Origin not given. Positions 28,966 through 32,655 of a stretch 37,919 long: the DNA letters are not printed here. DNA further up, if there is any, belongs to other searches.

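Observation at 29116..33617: Mo/W-pterin oxidoreductase fused to a cysteine desulfurase next to an EgtD-type methyltransferase: the rare metallopterin-dependent (oxygen-independent) ergothioneine pathway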

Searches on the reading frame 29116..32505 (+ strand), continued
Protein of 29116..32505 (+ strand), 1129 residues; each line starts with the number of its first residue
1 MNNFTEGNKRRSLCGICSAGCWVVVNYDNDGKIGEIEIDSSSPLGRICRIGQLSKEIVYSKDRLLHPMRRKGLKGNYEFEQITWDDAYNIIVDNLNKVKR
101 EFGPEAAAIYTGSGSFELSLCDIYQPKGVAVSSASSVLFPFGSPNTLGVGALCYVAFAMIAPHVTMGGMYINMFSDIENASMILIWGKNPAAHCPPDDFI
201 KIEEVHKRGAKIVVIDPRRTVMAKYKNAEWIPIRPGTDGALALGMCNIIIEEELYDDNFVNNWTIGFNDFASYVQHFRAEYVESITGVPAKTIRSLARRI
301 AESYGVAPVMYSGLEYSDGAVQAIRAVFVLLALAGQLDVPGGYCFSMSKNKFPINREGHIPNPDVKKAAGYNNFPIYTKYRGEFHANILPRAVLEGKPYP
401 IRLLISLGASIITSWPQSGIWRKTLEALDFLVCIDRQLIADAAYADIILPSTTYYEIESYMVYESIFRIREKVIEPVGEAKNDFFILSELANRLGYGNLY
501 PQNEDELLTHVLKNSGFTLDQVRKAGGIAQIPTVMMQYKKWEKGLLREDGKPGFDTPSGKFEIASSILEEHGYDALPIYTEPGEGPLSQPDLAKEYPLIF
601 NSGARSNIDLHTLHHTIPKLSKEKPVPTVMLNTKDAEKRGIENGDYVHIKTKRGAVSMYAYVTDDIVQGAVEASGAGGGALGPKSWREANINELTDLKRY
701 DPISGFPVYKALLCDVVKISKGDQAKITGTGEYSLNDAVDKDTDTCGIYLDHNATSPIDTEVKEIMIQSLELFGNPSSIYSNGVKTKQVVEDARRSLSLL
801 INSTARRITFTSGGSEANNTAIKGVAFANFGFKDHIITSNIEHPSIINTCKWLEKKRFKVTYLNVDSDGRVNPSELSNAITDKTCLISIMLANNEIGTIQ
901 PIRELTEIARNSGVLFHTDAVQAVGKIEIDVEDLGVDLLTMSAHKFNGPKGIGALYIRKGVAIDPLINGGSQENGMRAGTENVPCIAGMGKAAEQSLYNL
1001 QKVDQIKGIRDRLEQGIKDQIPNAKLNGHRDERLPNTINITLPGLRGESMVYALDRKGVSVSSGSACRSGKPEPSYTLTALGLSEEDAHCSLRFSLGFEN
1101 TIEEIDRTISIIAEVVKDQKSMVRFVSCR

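Call 12: find_homologous_proteins(query=window:29116-32505:+, max_evalue=1e-20)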
Query window:29116-32505:+ (1129 aa): 6390 proteins with E <= 1e-20 among 8000 candidates; the best 120 are listed.
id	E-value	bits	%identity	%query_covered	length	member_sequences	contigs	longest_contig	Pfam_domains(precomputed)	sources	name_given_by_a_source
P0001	0.0e+0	2598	100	100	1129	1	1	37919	PF00384.28,PF00266.26,PF01568.28,PF01041.24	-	-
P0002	0.0e+0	2031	75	100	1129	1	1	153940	PF00384.28,PF00266.26,PF01568.28,PF01041.24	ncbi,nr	ncbi:MAG: IscS subfamily cysteine desulfurase [Thermodesulfobacteriota bacterium]|nr:IscS subfamily 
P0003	0.0e+0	2028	76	99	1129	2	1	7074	PF00384.28,PF00266.26,PF01568.28,PF01212.28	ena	-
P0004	0.0e+0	2021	75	100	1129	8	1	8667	PF00384.28,PF00266.26,PF01568.28,PF01041.24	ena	-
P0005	0.0e+0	2016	75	99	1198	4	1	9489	PF00384.28,PF00266.26,PF01568.28,PF01041.24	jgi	-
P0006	0.0e+0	2016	76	99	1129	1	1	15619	PF00155.28,PF00384.28,PF00266.26,PF01568.28,PF01212.28,PF01041.24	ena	-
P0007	0.0e+0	2006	74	100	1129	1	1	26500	PF00155.28,PF00384.28,PF00266.26,PF01568.28,PF01212.28,PF01041.24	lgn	-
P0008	0.0e+0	1990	74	99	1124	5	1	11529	PF00384.28,PF00266.26,PF01568.28,PF01212.28,PF01041.24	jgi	-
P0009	0.0e+0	1984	74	99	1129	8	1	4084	PF00384.28,PF00266.26,PF01568.28,PF01212.28,PF01041.24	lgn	-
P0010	0.0e+0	1977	74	100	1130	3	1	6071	PF00384.28,PF00266.26,PF01568.28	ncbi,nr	ncbi:MAG: IscS subfamily cysteine desulfurase [Thermodesulfobacteriota bacterium]|nr:IscS subfamily 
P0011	0.0e+0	1976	73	100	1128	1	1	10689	PF00384.28,PF00266.26,PF01568.28,PF01041.24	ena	-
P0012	0.0e+0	1976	74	100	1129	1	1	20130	PF00384.28,PF00266.26,PF01568.28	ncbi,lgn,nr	ncbi:MAG: IscS subfamily cysteine desulfurase [Thermodesulfobacteriota bacterium]|nr:IscS subfamily 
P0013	0.0e+0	1973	73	100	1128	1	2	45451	PF00384.28,PF00266.26,PF01568.28,PF01041.24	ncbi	-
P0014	0.0e+0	1971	74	100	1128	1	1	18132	PF00384.28,PF00266.26,PF01568.28,PF01041.24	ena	-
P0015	0.0e+0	1967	73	100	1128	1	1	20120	PF00155.28,PF00384.28,PF00266.26,PF01568.28,PF01041.24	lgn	-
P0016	0.0e+0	1967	73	100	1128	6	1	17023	PF00384.28,PF00266.26,PF01568.28,PF01041.24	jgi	-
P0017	0.0e+0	1966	73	100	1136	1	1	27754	PF00384.28,PF00266.26,PF01568.28,PF01212.28,PF01041.24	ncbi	ncbi:IscS subfamily cysteine desulfurase [Chloroflexota bacterium]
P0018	0.0e+0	1965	73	100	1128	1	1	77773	PF00384.28,PF00266.26,PF01568.28,PF01041.24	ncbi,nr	ncbi:MAG TPA: IscS subfamily cysteine desulfurase [Dehalococcoidia bacterium]|nr:IscS subfamily cyst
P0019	0.0e+0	1964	73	100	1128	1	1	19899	PF00384.28,PF00266.26,PF01568.28,PF01041.24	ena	-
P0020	0.0e+0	1964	73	100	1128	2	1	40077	PF00384.28,PF00266.26,PF01568.28,PF01041.24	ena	-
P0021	0.0e+0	1963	73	100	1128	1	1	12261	PF00384.28,PF00266.26,PF01568.28,PF01041.24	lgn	-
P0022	0.0e+0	1963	73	100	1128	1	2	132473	PF00384.28,PF00266.26,PF01568.28,PF01041.24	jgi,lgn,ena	-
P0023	0.0e+0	1962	73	100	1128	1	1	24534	PF00384.28,PF00266.26,PF01568.28,PF01041.24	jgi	-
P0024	0.0e+0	1958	73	100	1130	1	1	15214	PF00155.28,PF00384.28,PF00266.26,PF01568.28,PF01212.28,PF01053.27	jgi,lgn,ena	-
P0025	0.0e+0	1956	73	100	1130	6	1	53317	PF00384.28,PF00266.26,PF01568.28,PF01041.24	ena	-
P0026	0.0e+0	1956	73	100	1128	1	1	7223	PF00384.28,PF00266.26,PF01568.28,PF01041.24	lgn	-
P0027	0.0e+0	1955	72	100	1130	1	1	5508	PF00155.28,PF00384.28,PF00266.26,PF01568.28,PF01212.28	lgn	-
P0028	0.0e+0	1955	72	100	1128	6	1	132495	PF00384.28,PF00266.26,PF01568.28,PF01041.24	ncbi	-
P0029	0.0e+0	1955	73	100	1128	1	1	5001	PF00384.28,PF00266.26,PF01568.28,PF01041.24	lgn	-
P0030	0.0e+0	1954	73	100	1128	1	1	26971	PF00384.28,PF00266.26,PF01568.28,PF01041.24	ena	-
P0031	0.0e+0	1951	72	100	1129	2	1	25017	PF00384.28,PF00266.26,PF01568.28,PF01212.28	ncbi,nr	ncbi:MAG: IscS subfamily cysteine desulfurase [Chloroflexota bacterium]|nr:IscS subfamily cysteine d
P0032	0.0e+0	1951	73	100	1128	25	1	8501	PF00384.28,PF00266.26,PF01568.28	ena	-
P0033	0.0e+0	1950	73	100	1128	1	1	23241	PF00384.28,PF00266.26,PF01568.28,PF01041.24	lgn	-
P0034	0.0e+0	1947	72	100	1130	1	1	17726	PF00384.28,PF00266.26,PF01568.28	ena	-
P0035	0.0e+0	1946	72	100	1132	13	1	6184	PF00384.28,PF00266.26,PF01568.28,PF01041.24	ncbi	-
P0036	0.0e+0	1941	74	98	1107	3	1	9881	PF00155.28,PF00384.28,PF00266.26,PF01568.28,PF01212.28,PF01041.24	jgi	jgi:cysteine desulfurase NifS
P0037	0.0e+0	1940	72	100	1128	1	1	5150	PF00384.28,PF00266.26,PF01568.28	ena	-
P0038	0.0e+0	1936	72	99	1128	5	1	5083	PF00384.28,PF00266.26,PF01568.28,PF01041.24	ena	-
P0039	0.0e+0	1935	72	100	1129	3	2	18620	PF00384.28,PF00266.26,PF01568.28,PF01212.28,PF01041.24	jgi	-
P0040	0.0e+0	1932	72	99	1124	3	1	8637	PF00384.28,PF00266.26,PF01568.28,PF01212.28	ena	-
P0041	0.0e+0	1931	72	100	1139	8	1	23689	PF00384.28,PF00266.26,PF01568.28,PF01212.28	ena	-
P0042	0.0e+0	1927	73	100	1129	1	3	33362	PF00384.28,PF00266.26,PF01568.28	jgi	jgi:cysteine desulfurase NifS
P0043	0.0e+0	1925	72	99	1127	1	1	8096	PF00384.28,PF00266.26,PF01568.28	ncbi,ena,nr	ncbi:MAG: IscS subfamily cysteine desulfurase [Desulfobacterales bacterium]|nr:IscS subfamily cystei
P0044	0.0e+0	1921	71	99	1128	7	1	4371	PF00384.28,PF00266.26,PF01568.28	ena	-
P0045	0.0e+0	1920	72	99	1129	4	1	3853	PF00384.28,PF00266.26,PF01568.28,PF01041.24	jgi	jgi:cysteine desulfurase NifS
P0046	0.0e+0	1919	72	99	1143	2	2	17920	PF00384.28,PF00266.26,PF01568.28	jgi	jgi:cysteine desulfurase NifS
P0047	0.0e+0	1918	72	99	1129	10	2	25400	PF00384.28,PF00266.26,PF01568.28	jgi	jgi:cysteine desulfurase NifS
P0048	0.0e+0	1915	71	100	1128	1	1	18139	PF00384.28,PF00266.26,PF01568.28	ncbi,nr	ncbi:MAG: IscS subfamily cysteine desulfurase [Chloroflexota bacterium]|nr:IscS subfamily cysteine d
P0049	0.0e+0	1908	71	100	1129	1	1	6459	PF00384.28,PF00266.26,PF01568.28,PF01212.28,PF01041.24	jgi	jgi:cysteine desulfurase NifS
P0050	0.0e+0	1907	72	99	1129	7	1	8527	PF00155.28,PF00384.28,PF00266.26,PF01568.28,PF01212.28,PF04879.22,PF01041.24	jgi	jgi:cysteine desulfurase NifS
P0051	0.0e+0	1906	71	99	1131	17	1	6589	PF00384.28,PF00266.26,PF01568.28,PF01212.28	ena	-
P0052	0.0e+0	1905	72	99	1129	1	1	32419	PF00384.28,PF00266.26,PF01568.28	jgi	jgi:cysteine desulfurase NifS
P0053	0.0e+0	1904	71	99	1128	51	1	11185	PF00384.28,PF00266.26,PF01568.28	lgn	-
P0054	0.0e+0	1903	70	99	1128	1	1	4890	PF00384.28,PF00266.26,PF01568.28,PF01212.28,PF01041.24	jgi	-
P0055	0.0e+0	1901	70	99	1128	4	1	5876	PF00384.28,PF00266.26,PF01568.28,PF01212.28,PF01041.24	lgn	-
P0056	0.0e+0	1894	71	100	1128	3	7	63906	PF00384.28,PF00266.26,PF01568.28,PF01041.24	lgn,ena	-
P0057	0.0e+0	1884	69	99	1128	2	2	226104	PF00384.28,PF00266.26,PF01568.28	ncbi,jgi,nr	ncbi:MAG: IscS subfamily cysteine desulfurase [Chloroflexi bacterium]|jgi:cysteine desulfurase NifS|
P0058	0.0e+0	1883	77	92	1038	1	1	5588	PF00384.28,PF00266.26,PF01568.28,PF01041.24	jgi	-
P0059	0.0e+0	1875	70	99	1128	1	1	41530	PF00384.28,PF00266.26,PF01568.28,PF01212.28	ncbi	ncbi:IscS subfamily cysteine desulfurase [Chloroflexota bacterium]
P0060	0.0e+0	1873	69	100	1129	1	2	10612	PF00384.28,PF00266.26,PF01568.28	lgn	-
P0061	0.0e+0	1873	71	100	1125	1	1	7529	PF00384.28,PF00266.26,PF01568.28,PF01212.28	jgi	jgi:cysteine desulfurase NifS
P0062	0.0e+0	1871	71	100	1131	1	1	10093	PF00384.28,PF00266.26,PF01568.28,PF01041.24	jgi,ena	-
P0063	0.0e+0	1869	70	99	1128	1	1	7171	PF00384.28,PF00266.26,PF01568.28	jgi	-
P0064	0.0e+0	1869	70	99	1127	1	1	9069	PF00384.28,PF00266.26,PF01568.28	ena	-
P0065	0.0e+0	1869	71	100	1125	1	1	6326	PF00384.28,PF00266.26,PF01568.28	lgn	-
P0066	0.0e+0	1861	69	100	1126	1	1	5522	PF00155.28,PF00384.28,PF00266.26,PF01568.28,PF01212.28,PF01041.24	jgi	jgi:cysteine desulfurase NifS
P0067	0.0e+0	1858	70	99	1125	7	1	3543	PF00384.28,PF00266.26,PF01568.28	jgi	-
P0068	0.0e+0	1856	70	100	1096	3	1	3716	PF00384.28,PF00266.26,PF01568.28,PF01212.28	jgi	-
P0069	0.0e+0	1855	74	94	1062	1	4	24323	PF00384.28,PF00266.26,PF01568.28,PF01041.24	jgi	-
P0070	0.0e+0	1853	69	99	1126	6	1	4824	PF00155.28,PF00384.28,PF00266.26,PF01568.28,PF01212.28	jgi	jgi:cysteine desulfurase NifS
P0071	0.0e+0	1851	69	99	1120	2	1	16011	PF00155.28,PF00384.28,PF00266.26,PF01568.28,PF01212.28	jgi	jgi:cysteine desulfurase NifS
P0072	0.0e+0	1850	69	99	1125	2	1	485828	PF00384.28,PF00266.26,PF01568.28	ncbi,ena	-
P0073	0.0e+0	1850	69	100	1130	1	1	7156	PF00384.28,PF00266.26,PF01568.28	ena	-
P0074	0.0e+0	1843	69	99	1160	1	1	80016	PF00384.28,PF00266.26,PF01568.28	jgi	jgi:cysteine desulfurase NifS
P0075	0.0e+0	1841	69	99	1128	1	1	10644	PF00384.28,PF00266.26,PF01568.28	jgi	-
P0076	0.0e+0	1840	68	100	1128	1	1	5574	PF00384.28,PF00266.26,PF01568.28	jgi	-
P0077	0.0e+0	1837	68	100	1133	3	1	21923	PF00384.28,PF00266.26,PF01568.28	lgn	-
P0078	0.0e+0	1836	69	99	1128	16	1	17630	PF00384.28,PF00266.26,PF01568.28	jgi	jgi:cysteine desulfurase NifS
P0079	0.0e+0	1835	69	99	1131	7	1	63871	PF00384.28,PF00266.26,PF01568.28,PF01212.28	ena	-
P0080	0.0e+0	1835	68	100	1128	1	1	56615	PF00384.28,PF00266.26,PF01568.28,PF01212.28,PF01041.24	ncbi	ncbi:MAG: IscS subfamily cysteine desulfurase [Dehalococcoidia bacterium]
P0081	0.0e+0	1833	68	99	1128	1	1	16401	PF00384.28,PF00266.26,PF01568.28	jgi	jgi:cysteine desulfurase NifS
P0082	0.0e+0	1832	70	98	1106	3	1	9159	PF00384.28,PF00266.26,PF01568.28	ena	-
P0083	0.0e+0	1830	69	100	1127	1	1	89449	PF00155.28,PF00384.28,PF00266.26,PF01568.28,PF01212.28,PF01041.24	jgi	jgi:cysteine desulfurase NifS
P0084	0.0e+0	1828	73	94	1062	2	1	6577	PF00384.28,PF00266.26,PF01568.28,PF01212.28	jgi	-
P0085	0.0e+0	1825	68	99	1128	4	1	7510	PF00384.28,PF00266.26,PF01568.28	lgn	-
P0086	0.0e+0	1823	68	99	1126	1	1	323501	PF00384.28,PF00266.26,PF01568.28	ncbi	-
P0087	0.0e+0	1822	68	100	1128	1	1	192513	PF00384.28,PF00266.26,PF01568.28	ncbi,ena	-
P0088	0.0e+0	1822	69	99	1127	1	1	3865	PF00155.28,PF00384.28,PF00266.26,PF01568.28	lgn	-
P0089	0.0e+0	1821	68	100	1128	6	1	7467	PF00384.28,PF00266.26,PF01568.28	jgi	jgi:cysteine desulfurase NifS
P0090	0.0e+0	1821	68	99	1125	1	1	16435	PF00384.28,PF00266.26,PF01568.28,PF01212.28,PF01041.24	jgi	jgi:cysteine desulfurase NifS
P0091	0.0e+0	1816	68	100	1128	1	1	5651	PF00384.28,PF00266.26,PF01568.28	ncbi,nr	ncbi:MAG: IscS subfamily cysteine desulfurase [Desulfobulbales bacterium]|nr:IscS subfamily cysteine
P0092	0.0e+0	1811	68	100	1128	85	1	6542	PF00384.28,PF00266.26,PF01568.28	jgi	jgi:cysteine desulfurase NifS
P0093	0.0e+0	1810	68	100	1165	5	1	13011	PF00384.28,PF00266.26,PF01568.28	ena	-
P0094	0.0e+0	1808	67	100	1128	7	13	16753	PF00384.28,PF00266.26,PF01568.28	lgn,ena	-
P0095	0.0e+0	1804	69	98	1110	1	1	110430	PF00384.28,PF00266.26,PF01568.28,PF01212.28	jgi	jgi:cysteine desulfurase NifS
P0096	0.0e+0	1803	68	100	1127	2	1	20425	PF00384.28,PF00266.26,PF01568.28,PF01212.28,PF01041.24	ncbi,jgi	ncbi:MAG: IscS subfamily cysteine desulfurase [Deltaproteobacteria bacterium]|jgi:cysteine desulfura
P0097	0.0e+0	1803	67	100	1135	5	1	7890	PF00384.28,PF00266.26,PF01568.28,PF01041.24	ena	-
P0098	0.0e+0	1800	67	100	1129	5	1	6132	PF00384.28,PF00266.26,PF01568.28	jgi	jgi:cysteine desulfurase NifS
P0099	0.0e+0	1800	68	99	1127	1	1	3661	PF00384.28,PF00266.26,PF01568.28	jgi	jgi:cysteine desulfurase NifS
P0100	0.0e+0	1799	67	100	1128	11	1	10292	PF00384.28,PF00266.26,PF01568.28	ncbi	-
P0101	0.0e+0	1799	68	99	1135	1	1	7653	PF00384.28,PF00266.26,PF01568.28,PF01041.24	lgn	-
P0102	0.0e+0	1796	68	99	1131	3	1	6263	PF00384.28,PF00266.26,PF01568.28,PF01212.28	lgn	-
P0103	0.0e+0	1795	67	99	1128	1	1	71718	PF00384.28,PF00266.26,PF01568.28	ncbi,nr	ncbi:MAG: aminotransferase class V-fold PLP-dependent enzyme [Desulfobulbaceae bacterium]|nr:aminotr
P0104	0.0e+0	1793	68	99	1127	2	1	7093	PF00384.28,PF00266.26,PF01568.28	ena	-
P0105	0.0e+0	1791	69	97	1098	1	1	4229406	PF00155.28,PF00384.28,PF00266.26,PF01568.28,PF01212.28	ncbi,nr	ncbi:MAG: IscS subfamily cysteine desulfurase [Thermoplasmata archaeon]|nr:MAG: IscS subfamily cyste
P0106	0.0e+0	1791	67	100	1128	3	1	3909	PF00384.28,PF00266.26,PF01568.28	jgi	jgi:cysteine desulfurase NifS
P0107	0.0e+0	1790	67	99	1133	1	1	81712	PF00384.28,PF00266.26,PF01568.28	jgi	jgi:cysteine desulfurase NifS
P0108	0.0e+0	1789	68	99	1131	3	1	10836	PF00384.28,PF00266.26,PF01568.28,PF01212.28,PF01041.24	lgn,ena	-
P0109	0.0e+0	1784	67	100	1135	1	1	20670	PF00384.28,PF00266.26,PF01568.28,PF01041.24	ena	-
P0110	0.0e+0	1784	67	99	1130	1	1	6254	PF00384.28,PF00266.26,PF01568.28,PF01041.24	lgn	-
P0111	0.0e+0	1784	68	99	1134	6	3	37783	PF00384.28,PF00266.26,PF01568.28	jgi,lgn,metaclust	metaclust:\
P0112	0.0e+0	1784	67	100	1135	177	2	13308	PF00155.28,PF00384.28,PF00266.26,PF01568.28,PF01041.24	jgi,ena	jgi:cysteine desulfurase NifS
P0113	0.0e+0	1783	68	99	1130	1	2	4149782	PF00384.28,PF00266.26,PF01568.28,PF01041.24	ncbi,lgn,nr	ncbi:MAG: IscS subfamily cysteine desulfurase [Candidatus Scalindua sp.]|nr:IscS subfamily cysteine 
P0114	0.0e+0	1783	67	100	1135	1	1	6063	PF00384.28,PF00266.26,PF01568.28,PF01041.24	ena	-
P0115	0.0e+0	1783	67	100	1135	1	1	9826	PF00384.28,PF00266.26,PF01568.28,PF01041.24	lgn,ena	-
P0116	0.0e+0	1781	67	100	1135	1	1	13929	PF00384.28,PF00266.26,PF01568.28,PF01041.24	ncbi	-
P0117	0.0e+0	1777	67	99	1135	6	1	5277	PF00384.28,PF00266.26,PF01568.28,PF01041.24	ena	-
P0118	0.0e+0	1775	67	99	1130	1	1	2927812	PF00384.28,PF00266.26,PF01568.28,PF01041.24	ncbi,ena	-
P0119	0.0e+0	1774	67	100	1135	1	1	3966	PF00384.28,PF00266.26,PF01568.28,PF01212.28,PF01041.24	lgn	-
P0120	0.0e+0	1774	67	100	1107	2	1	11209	PF00155.28,PF00384.28,PF00266.26,PF01568.28,PF01212.28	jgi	jgi:cysteine desulfurase NifS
